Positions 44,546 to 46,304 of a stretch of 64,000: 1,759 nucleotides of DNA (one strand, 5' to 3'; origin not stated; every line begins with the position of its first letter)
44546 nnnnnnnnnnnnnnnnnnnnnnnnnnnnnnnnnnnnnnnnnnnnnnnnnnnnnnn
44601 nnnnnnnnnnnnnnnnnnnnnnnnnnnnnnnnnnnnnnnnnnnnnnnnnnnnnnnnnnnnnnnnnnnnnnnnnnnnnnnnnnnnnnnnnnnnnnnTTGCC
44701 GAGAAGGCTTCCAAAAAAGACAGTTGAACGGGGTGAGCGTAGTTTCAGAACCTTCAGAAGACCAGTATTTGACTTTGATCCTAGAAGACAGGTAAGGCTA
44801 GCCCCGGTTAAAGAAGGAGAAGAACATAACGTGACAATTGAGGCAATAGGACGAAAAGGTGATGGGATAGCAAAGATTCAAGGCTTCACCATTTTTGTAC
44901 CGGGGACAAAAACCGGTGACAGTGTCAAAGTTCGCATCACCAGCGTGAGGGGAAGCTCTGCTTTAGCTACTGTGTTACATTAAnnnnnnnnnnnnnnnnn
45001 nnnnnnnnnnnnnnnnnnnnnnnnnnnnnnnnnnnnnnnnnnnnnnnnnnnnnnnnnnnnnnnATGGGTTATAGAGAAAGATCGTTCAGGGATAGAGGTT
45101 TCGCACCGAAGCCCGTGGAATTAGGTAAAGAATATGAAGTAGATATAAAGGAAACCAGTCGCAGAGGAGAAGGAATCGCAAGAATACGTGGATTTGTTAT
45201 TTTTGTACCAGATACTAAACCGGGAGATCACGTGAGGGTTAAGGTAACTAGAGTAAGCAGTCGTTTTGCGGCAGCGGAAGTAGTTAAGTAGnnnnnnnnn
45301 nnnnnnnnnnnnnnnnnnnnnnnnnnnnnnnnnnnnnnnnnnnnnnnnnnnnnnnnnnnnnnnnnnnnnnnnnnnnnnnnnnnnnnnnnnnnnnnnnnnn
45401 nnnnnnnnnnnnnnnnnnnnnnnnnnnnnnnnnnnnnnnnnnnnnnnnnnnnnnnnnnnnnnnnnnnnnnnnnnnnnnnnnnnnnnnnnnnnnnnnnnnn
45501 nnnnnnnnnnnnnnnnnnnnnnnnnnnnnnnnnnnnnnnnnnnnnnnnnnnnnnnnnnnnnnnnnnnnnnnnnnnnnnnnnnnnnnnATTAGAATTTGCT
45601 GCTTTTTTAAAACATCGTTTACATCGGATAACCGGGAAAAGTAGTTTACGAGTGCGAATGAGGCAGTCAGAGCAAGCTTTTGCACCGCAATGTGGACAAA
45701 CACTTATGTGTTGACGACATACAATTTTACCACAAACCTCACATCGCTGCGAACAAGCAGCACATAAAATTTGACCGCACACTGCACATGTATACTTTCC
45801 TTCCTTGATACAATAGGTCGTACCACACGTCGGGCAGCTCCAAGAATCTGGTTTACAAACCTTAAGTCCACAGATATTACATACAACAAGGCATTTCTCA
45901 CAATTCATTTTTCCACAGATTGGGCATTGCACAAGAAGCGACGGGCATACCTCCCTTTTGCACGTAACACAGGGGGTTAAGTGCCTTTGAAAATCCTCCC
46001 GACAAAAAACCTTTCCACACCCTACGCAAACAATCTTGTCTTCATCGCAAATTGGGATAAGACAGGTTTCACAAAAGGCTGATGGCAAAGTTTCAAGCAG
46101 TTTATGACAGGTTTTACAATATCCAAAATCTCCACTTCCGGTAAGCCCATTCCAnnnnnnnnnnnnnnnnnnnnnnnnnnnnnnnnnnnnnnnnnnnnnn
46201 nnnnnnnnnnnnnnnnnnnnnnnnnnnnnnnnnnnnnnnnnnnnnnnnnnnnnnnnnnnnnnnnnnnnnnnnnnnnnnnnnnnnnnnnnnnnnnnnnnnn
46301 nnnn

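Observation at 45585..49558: tRNA-flanked locus encoding a 1037-aa HerA/FtsK-like ATPase fused to a coiled coil and a tandem zinc-ribbon array, with a divergent 249-aa partner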

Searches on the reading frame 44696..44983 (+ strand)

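Call 4: search_protein_families(library=pfam, proteins=[window:44696-44983:+], max_evalue=0.01)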
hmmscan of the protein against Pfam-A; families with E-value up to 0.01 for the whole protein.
window:44696-44983:+ (95 aa): 1 family
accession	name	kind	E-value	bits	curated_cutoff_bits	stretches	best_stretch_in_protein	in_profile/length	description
PF01938.26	TRAM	-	1.4e-14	54.1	21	1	37-94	1-61/61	TRAM domain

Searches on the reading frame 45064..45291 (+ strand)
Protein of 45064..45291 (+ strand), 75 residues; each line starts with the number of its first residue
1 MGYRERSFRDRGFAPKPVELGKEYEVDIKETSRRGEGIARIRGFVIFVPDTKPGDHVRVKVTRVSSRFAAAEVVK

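Call 4: search_protein_families(library=pfam, proteins=[window:45064-45291:+], max_evalue=0.01)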
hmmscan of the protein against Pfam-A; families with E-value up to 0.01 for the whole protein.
window:45064-45291:+ (75 aa): 1 family
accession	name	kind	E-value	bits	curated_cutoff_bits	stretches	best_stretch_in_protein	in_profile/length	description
PF01938.26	TRAM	-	9e-17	61.1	21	1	18-74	2-61/61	TRAM domain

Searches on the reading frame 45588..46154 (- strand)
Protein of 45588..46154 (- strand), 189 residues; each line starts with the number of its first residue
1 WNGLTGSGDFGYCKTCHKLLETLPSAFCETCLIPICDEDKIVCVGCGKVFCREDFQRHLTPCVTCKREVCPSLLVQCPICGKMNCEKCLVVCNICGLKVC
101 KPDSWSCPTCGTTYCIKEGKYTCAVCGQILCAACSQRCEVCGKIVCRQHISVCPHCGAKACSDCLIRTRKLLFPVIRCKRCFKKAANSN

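Call 50: search_protein_families(library=pfam, proteins=[window:45588-46154:-], max_evalue=1)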
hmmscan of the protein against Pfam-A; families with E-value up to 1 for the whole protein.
window:45588-46154:- (189 aa): 4 families
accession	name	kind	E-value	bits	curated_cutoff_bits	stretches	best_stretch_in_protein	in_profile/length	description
PF06221.18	zf-C2HC5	-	0.046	14.2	25.8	2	42-71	19-46/54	Putative zinc finger motif, C2HC5-type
PF01363.27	FYVE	-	0.051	14.1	27.8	1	104-136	8-40/67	FYVE zinc finger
PF24463.1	DUF7577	-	0.086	12.9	28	2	152-158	4-10/27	Domain of unknown function (DUF7577)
PF13913.12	zf-C2HC_2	-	0.42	10.8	27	1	74-82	2-10/25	zinc-finger of a C2HC-type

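Call 55: search_protein_representatives(protein=window:45588-46154:-)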
Query: 189 residues. Proteins with E-value up to 0.001 (for the whole library): 172; up to 1e-10: 49; up to 1e-30: 5. The best 150 are listed.
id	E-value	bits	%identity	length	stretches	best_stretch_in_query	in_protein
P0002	8.1e-107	371.9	88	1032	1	1-184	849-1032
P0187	6.9e-39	149.9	43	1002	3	43-184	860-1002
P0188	1.7e-35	138.8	36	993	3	42-183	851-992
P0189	3.6e-34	134.5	40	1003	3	43-185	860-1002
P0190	4.1e-34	134.3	39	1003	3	35-182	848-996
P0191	5.6e-27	111.0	38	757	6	62-165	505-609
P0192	3.8e-26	108.3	35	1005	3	35-184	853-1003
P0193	9.2e-25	103.8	36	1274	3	57-162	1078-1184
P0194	1.7e-22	96.4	37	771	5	41-164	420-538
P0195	7.9e-22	94.2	35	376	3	85-181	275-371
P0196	3.9e-21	91.9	31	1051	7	13-166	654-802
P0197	4.7e-21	91.7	38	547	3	62-166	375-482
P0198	1.5e-20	90.0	37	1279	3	58-181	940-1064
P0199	1.8e-19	86.5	39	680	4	58-165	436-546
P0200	3.4e-19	85.6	41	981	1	12-171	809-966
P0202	4.5e-18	81.9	33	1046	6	35-165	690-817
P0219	1.0e-12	64.4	30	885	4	8-162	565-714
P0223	1.2e-12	64.2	25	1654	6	70-165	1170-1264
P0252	1.2e-08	51.1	31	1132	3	66-184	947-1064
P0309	2.1e-05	40.5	36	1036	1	62-181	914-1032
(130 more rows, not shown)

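Call 59: search_protein_families(library=pfam, alignment_id=A2, max_evalue=0.001)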
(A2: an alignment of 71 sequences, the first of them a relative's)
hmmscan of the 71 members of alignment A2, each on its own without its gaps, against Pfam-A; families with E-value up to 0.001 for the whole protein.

A. member 1, P0187 (1002 aa): 2 families
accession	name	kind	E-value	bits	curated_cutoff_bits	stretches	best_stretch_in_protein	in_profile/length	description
PF01935.23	DUF87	-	1.5e-16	61.6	23.2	1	101-178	1-69/220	Helicase HerA, central domain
PF00004.35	AAA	-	6.3e-05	23.9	21.2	0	124-311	2-119/131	ATPase family associated with various cellular activities (AAA)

B. families by the number of members that match (of 71 scanned): 31 families (the first 25 are shown)
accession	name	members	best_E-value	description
PF01935.23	DUF87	7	3.7e-17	Helicase HerA, central domain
PF04471.18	Mrr_cat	5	2e-16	Restriction endonuclease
PF05872.18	HerA_C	4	7.3e-12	Helicase HerA-like C-terminal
PF00004.35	AAA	4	5e-05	ATPase family associated with various cellular activities (AAA)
PF04851.21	ResIII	3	4e-14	Type III restriction enzyme, res subunit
PF00179.31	UQ_con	3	9.7e-11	Ubiquitin-conjugating enzyme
PF11079.13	YqhG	3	4.1e-09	Bacterial protein YqhG of unknown function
PF12846.13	AAA_10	3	1.3e-06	AAA-like domain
PF13240.11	Zn_Ribbon_1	3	2.7e-06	zinc-ribbon domain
PF10412.15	TrwB_AAD_bind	3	3.6e-05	Type IV secretion-system coupling protein DNA-binding domain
PF13401.12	AAA_22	3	8.2e-05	AAA domain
PF00176.29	SNF2-rel_dom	2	8.8e-22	SNF2-related domain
PF00271.37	Helicase_C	2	9e-19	Helicase conserved C-terminal domain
PF00270.35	DEAD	2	4.3e-08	DEAD/DEAH box helicase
PF22722.2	NA-iREase1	2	9.4e-07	NACHT-associated inactive Restriction Endonuclease 1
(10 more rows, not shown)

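Call 60: search_protein_families(library=pfam, proteins=[P0191, P0193, P0194, P0196, P0198, P0202, P0223, P0252, P0219], max_evalue=0.001)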
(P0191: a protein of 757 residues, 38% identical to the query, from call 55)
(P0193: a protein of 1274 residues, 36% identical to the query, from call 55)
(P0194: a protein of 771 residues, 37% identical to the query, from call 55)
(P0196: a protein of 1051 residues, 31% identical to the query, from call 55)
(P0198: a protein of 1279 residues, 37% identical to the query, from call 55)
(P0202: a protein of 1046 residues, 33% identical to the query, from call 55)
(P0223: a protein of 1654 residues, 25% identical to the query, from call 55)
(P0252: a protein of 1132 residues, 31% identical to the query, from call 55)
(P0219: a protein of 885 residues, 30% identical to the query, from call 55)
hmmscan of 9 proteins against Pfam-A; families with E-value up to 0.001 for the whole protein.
P0191 (757 aa): 0 families

P0193 (1274 aa): 0 families

P0194 (771 aa): 0 families

P0196 (1051 aa): 0 families

P0198 (1279 aa): 4 families
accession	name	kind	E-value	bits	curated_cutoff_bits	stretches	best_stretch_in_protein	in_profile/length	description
PF05872.18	HerA_C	-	3.9e-08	32.8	22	1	52-94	23-65/502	Helicase HerA-like C-terminal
PF01935.23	DUF87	-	5.4e-07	30.4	23.2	1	48-94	21-68/220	Helicase HerA, central domain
PF04108.17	ATG17_like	-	6.6e-05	23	43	1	655-773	190-301/355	Autophagy protein ATG17-like domain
PF10412.15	TrwB_AAD_bind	-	0.00031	20.2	20.5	0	49-91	14-56/387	Type IV secretion-system coupling protein DNA-binding domain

P0202 (1046 aa): 2 families
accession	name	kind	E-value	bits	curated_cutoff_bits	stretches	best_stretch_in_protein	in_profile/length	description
PF00092.34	VWA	-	3.3e-07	31.1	23.8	1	204-347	20-168/174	von Willebrand factor type A domain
PF13768.12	VWA_3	-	0.00013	22.4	27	1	184-336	2-151/155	von Willebrand factor type A domain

P0223 (1654 aa): 5 families
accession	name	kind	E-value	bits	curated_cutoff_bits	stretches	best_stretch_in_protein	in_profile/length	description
PF00176.29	SNF2-rel_dom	-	8.8e-22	78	24.9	1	80-293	19-234/290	SNF2-related domain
PF00271.37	Helicase_C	-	9e-19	68.2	23.5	1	374-488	3-110/110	Helicase conserved C-terminal domain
PF04851.21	ResIII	-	6.9e-12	46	22.5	1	71-218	16-163/164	Type III restriction enzyme, res subunit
PF00270.35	DEAD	-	4.3e-08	33.5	26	1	83-220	19-163/167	DEAD/DEAH box helicase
PF13401.12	AAA_22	-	8.2e-05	23.4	27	1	86-215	13-124/130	AAA domain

P0252 (1132 aa): 7 families
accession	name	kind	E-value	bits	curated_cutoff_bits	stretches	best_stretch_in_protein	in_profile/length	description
PF00580.27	UvrD-helicase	-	2.6e-47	162.2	23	1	250-492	1-271/271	UvrD/REP helicase N-terminal domain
PF13361.12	UvrD_C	-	5.3e-33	115.3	25.6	1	497-830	1-345/350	UvrD-like helicase C-terminal domain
PF13245.12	AAA_19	-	1e-15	58.5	25.1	1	255-476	2-133/134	AAA domain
PF04480.18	DUF559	-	5.9e-09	36.2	20.6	1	153-231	32-108/109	Protein of unknown function (DUF559)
PF18741.7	MTES_1575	-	3.2e-06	27.6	38.2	1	146-229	6-94/96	REase_MTES_1575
PF13538.12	UvrD_C_2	-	2.2e-05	24.6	27.4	0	757-776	3-22/52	UvrD-like helicase C-terminal domain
PF13604.12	AAA_30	-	0.00016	21.9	27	0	250-335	2-78/191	AAA domain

P0219 (885 aa): 0 families

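Call 80: find_homologous_proteins(query=A4, max_evalue=0.00001)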
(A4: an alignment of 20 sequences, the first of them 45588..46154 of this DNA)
Query A4 (20 sequences) (189 aa, profile of the alignment): 1 proteins with E <= 0.00001 among 187 candidates.
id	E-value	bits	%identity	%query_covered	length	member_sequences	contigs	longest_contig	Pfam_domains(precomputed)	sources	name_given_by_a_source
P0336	2.8e-10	58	32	64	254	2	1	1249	-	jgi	-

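Call 82: find_related_loci(query=A5, collection=metagenome_contigs, flank=6000)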
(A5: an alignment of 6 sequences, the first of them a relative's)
Query A5 (1002 aa) in metagenome_contigs; peptide patterns used: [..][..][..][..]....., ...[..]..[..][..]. (x = any residue, [..] = any of these).
219 stretches matched a pattern; 75 encode a relative of the query (tblastn E <= 1e-3); 74 distinct loci.
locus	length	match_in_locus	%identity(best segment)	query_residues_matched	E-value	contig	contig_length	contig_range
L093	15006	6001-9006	100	1-1002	0e+0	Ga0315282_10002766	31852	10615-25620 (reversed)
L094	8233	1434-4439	89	1-1002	0e+0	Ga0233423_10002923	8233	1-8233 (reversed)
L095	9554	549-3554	88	1-1002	0e+0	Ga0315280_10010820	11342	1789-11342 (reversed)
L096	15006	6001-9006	88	1-1002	0e+0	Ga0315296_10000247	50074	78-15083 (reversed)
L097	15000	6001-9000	74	3-1002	0e+0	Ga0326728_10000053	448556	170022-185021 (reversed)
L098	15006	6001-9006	68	1-1002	0e+0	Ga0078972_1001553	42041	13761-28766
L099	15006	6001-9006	68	1-1002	0e+0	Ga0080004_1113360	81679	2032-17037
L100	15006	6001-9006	66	1-1002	0e+0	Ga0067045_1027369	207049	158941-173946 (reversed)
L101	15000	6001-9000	75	3-1002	0e+0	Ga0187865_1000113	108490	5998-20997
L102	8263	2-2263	89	249-1002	0e+0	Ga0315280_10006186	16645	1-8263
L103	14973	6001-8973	60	8-1002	0e+0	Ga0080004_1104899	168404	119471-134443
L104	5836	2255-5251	60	1-1000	0e+0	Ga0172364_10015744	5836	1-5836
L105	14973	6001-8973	59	8-1002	0e+0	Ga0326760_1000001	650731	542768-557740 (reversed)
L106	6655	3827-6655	60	1-1001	0e+0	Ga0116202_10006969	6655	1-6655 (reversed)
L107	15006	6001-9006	89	1-1002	0e+0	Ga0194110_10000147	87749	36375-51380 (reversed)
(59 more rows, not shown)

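Call 89: list_cluster_members(proteins=[P0187, P0188, P0189, P0190, P0192, P0200, P0309, P0198, P0191, P0223])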
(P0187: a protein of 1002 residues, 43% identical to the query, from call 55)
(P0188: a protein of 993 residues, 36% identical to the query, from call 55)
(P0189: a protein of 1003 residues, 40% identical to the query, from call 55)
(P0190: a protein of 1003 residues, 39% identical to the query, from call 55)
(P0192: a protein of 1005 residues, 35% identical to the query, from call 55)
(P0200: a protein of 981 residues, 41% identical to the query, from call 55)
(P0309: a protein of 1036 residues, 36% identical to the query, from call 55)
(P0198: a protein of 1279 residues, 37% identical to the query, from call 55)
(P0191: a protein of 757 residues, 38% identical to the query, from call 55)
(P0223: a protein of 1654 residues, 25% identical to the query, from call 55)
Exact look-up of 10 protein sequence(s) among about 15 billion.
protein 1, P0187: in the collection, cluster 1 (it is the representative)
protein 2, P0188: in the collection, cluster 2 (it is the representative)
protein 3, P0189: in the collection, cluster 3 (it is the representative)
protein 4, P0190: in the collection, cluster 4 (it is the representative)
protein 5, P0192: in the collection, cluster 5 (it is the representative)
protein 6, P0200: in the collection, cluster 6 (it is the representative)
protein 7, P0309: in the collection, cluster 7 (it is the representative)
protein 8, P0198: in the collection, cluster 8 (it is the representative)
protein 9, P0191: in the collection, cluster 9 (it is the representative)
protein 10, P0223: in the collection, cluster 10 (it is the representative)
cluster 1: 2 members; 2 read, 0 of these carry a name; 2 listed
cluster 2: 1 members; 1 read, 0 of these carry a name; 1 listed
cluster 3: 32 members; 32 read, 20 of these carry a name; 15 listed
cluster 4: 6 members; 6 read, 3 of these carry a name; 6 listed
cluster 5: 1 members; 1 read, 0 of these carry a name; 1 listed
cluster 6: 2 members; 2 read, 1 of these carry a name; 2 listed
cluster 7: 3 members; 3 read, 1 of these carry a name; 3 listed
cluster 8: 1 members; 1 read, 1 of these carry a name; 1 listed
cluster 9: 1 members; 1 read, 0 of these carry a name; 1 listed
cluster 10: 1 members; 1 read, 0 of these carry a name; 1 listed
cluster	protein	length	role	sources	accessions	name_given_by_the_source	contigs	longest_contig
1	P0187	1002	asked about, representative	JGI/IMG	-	-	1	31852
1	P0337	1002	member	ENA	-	-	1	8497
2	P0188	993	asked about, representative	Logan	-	-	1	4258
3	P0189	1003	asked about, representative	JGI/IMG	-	hypothetical protein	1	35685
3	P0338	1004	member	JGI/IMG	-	hypothetical protein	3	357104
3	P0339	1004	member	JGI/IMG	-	hypothetical protein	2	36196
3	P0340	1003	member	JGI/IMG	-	hypothetical protein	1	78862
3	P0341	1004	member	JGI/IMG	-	uncharacterized protein YukE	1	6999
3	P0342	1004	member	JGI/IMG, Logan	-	hypothetical protein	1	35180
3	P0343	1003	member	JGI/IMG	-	prefoldin subunit 5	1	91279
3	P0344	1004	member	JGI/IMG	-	hypothetical protein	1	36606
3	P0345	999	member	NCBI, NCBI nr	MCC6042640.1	MAG: DUF87 domain-containing protein [Candidatus Verstraetearchaeota archaeon] | DUF87 domain-containing protein [Candidatus Verstraetearchaeota archaeon]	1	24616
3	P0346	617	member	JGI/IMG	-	uncharacterized protein YukE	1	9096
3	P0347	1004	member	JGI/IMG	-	hypothetical protein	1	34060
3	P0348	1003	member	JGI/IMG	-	hypothetical protein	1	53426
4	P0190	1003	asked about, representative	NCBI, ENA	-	-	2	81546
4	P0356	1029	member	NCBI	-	-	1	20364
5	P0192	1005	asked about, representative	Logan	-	-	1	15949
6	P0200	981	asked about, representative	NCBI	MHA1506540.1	MAG: helicase HerA-like domain-containing protein [Candidatus Asgardarchaeia archaeon]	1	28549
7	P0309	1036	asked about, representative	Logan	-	-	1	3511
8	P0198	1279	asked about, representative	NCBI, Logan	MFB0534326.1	MAG: helicase HerA-like domain-containing protein [Anaerolineae bacterium]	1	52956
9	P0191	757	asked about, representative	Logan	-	-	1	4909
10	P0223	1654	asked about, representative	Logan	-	-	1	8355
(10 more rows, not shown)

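Call 104: search_protein_families(library=pfam, alignment_id=A7, max_evalue=0.001)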
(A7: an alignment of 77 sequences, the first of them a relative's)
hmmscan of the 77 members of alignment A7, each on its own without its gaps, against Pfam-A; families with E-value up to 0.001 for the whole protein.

A. member 1, P0258 (728 aa): 0 families

B. families by the number of members that match (of 77 scanned): 58 families (the first 25 are shown)
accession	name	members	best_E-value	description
PF04471.18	Mrr_cat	10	1.3e-20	Restriction endonuclease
PF00271.37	Helicase_C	7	1.7e-18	Helicase conserved C-terminal domain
PF13240.11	Zn_Ribbon_1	7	7.7e-07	zinc-ribbon domain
PF00176.29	SNF2-rel_dom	6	9.8e-29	SNF2-related domain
PF04851.21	ResIII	5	4.8e-14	Type III restriction enzyme, res subunit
PF13248.11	Zn_ribbon_3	5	1.4e-05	zinc-ribbon domain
PF00270.35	DEAD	4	7.7e-12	DEAD/DEAH box helicase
PF05872.18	HerA_C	3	9.1e-16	Helicase HerA-like C-terminal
PF01935.23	DUF87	3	1.9e-09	Helicase HerA, central domain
PF12773.13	DZR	3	0.00016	Double zinc ribbon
PF02368.24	Big_2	2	9e-15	Bacterial Ig-like domain (group 2)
PF00179.31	UQ_con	2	1.9e-08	Ubiquitin-conjugating enzyme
PF22722.2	NA-iREase1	2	9.7e-07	NACHT-associated inactive Restriction Endonuclease 1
PF00096.32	zf-C2H2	1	9.5e-45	Zinc finger, C2H2 type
PF13894.12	zf-C2H2_4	1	1.8e-44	C2H2-type zinc finger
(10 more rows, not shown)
